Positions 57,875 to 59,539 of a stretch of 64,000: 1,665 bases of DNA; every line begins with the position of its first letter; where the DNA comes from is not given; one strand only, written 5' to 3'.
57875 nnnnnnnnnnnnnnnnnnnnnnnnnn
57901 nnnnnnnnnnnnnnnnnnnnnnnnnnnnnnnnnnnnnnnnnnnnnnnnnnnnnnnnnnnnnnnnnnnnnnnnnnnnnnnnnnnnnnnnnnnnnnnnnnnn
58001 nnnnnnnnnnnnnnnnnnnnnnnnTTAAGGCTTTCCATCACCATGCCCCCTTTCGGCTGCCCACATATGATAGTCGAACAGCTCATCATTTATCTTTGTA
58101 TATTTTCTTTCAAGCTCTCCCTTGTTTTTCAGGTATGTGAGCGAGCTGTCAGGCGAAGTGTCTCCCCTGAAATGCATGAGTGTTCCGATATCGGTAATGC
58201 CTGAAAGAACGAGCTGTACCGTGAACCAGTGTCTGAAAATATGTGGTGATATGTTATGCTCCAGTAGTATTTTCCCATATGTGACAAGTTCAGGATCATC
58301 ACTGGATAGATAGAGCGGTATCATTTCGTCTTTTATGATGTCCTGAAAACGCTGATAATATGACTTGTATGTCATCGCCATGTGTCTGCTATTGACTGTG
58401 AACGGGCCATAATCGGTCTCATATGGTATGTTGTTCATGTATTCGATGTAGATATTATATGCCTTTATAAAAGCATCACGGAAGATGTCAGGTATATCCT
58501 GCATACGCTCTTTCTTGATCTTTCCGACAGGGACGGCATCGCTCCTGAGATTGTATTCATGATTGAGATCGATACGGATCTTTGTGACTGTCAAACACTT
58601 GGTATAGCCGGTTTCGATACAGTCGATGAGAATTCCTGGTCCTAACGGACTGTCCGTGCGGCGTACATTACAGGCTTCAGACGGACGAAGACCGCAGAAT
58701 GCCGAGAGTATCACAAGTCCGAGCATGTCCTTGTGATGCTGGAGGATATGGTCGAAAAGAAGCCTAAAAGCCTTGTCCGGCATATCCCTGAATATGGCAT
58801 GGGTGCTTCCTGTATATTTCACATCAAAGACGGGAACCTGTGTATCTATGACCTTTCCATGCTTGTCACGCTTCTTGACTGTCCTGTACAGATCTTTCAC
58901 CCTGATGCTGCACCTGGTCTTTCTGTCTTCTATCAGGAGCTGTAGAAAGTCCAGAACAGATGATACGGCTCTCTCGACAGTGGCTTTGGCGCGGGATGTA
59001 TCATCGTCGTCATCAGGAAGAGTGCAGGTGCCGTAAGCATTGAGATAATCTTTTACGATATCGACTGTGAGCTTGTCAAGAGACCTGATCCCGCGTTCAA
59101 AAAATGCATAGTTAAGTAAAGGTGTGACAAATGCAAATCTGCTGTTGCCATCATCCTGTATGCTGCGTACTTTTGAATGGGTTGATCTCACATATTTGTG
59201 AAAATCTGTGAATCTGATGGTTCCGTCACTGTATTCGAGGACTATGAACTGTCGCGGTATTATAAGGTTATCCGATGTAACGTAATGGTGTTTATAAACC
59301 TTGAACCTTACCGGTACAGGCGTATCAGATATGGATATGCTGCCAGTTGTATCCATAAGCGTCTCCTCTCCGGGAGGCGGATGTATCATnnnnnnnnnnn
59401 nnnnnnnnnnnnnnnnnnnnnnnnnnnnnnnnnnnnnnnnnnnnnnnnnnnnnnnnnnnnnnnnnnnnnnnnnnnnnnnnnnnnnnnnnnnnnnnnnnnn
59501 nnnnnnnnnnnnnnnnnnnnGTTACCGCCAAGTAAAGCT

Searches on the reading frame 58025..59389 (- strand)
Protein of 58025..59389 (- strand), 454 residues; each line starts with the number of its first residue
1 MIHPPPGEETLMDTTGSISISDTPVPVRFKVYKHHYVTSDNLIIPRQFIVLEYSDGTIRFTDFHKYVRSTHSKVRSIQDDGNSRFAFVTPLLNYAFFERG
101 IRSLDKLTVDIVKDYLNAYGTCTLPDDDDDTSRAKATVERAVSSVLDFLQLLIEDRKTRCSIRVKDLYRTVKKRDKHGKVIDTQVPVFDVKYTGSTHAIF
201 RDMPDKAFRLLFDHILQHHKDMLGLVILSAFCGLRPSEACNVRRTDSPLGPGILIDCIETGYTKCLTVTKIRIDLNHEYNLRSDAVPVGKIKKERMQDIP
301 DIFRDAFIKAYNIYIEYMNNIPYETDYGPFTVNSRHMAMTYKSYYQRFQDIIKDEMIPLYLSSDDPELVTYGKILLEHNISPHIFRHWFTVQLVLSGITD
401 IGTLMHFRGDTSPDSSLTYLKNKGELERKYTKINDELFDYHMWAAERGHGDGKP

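Call 9: search_protein_families(library=pfam, proteins=[window:58025-59389:-])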
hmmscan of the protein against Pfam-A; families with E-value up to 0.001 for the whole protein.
window:58025-59389:- (454 aa): 0 families

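Call 50: search_protein_families(library=padloc, proteins=[window:58025-59389:-], max_evalue=0.01)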
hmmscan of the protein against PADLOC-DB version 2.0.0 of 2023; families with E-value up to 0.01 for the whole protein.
window:58025-59389:- (454 aa): 0 families

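Call 67: search_protein_families(library=ncbifam, proteins=[window:58025-59389:-], max_evalue=0.001)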
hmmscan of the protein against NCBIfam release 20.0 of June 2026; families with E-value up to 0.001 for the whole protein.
window:58025-59389:- (454 aa): 1 family
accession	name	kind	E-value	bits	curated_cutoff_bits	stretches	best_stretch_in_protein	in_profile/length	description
NF040815.2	recomb_XerA_Arch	equivalog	0.00011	21.9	220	0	372-424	209-256/263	site-specific tyrosine recombinase/integron integrase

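Call 68: search_protein_families(library=pfam, proteins=[window:58025-59389:-], max_evalue=10)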
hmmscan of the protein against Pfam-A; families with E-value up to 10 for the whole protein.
window:58025-59389:- (454 aa): 2 families
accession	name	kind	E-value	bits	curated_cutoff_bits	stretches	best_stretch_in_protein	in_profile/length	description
PF06315.17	AceK_kinase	-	0.029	14.3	29.3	1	155-184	35-64/256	Isocitrate dehydrogenase kinase/phosphatase (AceK) kinase domain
PF10906.13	Mrx7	-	0.034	14.8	22.8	1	62-81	13-32/66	MIOREX complex component 7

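Call 69: search_protein_families(library=phrogs, proteins=[window:58025-59389:-], max_evalue=0.1)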
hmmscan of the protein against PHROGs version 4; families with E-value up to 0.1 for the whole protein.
window:58025-59389:- (454 aa): 3 families
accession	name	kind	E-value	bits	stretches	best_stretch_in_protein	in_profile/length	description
phrog_1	-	integration and excision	4.1e-11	43.8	1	99-439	200-453/611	integrase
phrog_216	-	integration and excision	1.7e-07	31.7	1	208-441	61-244/301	integrase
phrog_23271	-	unknown function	0.013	16.4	1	379-399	8-28/67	-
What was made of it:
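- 58025..59389 (-): 454-aa tyrosine recombinase/integrase, with motifs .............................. phrog_1 integrase E=4e-11 and phrog_216 E=2e-7 (call 69).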

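Call 70: search_solved_structures(query=window:58025-59389:-, max_evalue=10)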
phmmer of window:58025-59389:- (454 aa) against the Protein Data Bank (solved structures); distinct sequences matched with E-value up to 10: 0.

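Call 80: search_dna_similar(query=window:58025-59389:-, collection=plasmids, mode=protein, max_evalue=0.001, max_rows=15)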
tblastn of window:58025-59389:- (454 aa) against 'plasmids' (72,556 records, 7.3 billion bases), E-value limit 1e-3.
Records with a match: 2; places in all: 2; records where one place covers at least 80% of the query: 0.
Best place of each record, by identity: <60% 2.
By first word of the organism name: Bacillus 2.
By predicted mobility (MOB-suite, as given by PLSDB): mobilizable 2.
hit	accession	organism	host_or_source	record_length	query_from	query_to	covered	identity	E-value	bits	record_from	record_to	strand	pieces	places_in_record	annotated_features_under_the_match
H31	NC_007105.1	Bacillus cereus E33L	-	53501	189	438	55%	30.2%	2e-4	52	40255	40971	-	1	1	site-specific integrase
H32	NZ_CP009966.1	Bacillus cereus E33L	Microbial isolate culture,Animal, ...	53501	189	438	55%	30.2%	2e-4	52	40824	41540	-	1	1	site-specific integrase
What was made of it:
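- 58025..59389 (-): NCBIfam XerA-type E=1e-4 (call 67). tblastn hit to the pE33L54 'site-specific integrase' (call 80).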

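Call 83: get_annotated_region(hit=H31, flank=5000)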
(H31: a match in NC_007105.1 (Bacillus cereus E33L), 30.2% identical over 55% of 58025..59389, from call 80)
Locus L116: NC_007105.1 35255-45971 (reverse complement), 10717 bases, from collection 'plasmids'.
description: Bacillus cereus E33L plasmid pE33L54, complete sequence
organism: Bacillus cereus E33L (NCBI taxid 288681)
taxonomy: Bacteria; Bacillota; Bacilli; Bacillales; Bacillaceae; Bacillus; Bacillus cereus; Bacillus cereus E33L
host: -; source: -; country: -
typing (MOB-suite, as given by PLSDB): mobilizable; replicon rep_cluster_1520; relaxase MOBP
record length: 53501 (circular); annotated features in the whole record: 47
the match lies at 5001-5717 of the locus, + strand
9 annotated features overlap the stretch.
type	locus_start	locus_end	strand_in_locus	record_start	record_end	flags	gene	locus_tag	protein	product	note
CDS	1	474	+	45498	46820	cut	-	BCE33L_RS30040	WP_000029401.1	relaxase/mobilization nuclease domain-containing protein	-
CDS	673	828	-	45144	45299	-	-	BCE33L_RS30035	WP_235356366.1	RNA chaperone Hfq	GO:0006355 - regulation of DNA-templated transcription [Evidence IEA]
CDS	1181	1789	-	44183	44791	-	-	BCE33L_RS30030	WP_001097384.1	recombinase family protein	GO:0006310 - DNA recombination [Evidence IEA]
CDS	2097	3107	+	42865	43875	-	-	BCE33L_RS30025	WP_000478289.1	Abi family protein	-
CDS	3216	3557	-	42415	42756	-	-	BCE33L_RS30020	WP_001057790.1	YolD-like family protein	-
CDS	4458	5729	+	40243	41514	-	-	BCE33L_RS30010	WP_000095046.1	site-specific integrase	-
CDS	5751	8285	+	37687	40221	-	-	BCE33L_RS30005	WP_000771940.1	helix-turn-helix domain-containing protein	-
CDS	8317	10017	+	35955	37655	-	-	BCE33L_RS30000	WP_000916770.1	tyrosine-type recombinase/integrase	GO:0015074 - DNA integration [Evidence IEA]; GO:0006310 - DNA recombination [Evidence IEA]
CDS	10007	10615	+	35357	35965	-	-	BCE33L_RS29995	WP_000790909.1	hypothetical protein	-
